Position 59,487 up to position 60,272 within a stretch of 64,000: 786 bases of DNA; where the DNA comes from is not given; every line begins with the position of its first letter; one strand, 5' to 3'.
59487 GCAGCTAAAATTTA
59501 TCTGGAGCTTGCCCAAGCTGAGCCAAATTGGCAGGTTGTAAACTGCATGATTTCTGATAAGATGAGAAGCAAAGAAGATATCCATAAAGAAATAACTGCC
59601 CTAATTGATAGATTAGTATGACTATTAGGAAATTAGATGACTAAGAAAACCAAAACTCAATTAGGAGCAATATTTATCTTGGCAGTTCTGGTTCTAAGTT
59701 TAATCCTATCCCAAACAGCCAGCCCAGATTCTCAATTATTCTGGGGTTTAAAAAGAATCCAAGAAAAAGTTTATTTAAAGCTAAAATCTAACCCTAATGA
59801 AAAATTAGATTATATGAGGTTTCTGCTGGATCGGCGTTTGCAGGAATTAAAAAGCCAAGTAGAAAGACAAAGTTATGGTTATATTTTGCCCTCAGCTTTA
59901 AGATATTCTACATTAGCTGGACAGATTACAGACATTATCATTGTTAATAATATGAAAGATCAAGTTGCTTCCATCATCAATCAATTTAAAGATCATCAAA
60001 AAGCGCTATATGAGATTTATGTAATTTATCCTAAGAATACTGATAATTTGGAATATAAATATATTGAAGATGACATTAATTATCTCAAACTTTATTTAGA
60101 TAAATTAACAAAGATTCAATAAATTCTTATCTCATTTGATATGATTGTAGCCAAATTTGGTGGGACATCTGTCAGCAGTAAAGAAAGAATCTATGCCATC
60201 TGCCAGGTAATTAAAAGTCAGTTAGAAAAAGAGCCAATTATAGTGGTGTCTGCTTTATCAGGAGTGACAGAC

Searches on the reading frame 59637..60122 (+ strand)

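Call 93: search_protein_families(library=pfam, proteins=[window:59637-60122:+], max_evalue=0.001)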
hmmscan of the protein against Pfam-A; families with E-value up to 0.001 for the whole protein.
window:59637-60122:+ (161 aa): 1 family
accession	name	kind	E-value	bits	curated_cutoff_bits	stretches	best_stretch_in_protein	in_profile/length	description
PF18915.5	DUF5667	-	1.1e-05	26.2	27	1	28-127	2-92/99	Domain of unknown function (DUF5667)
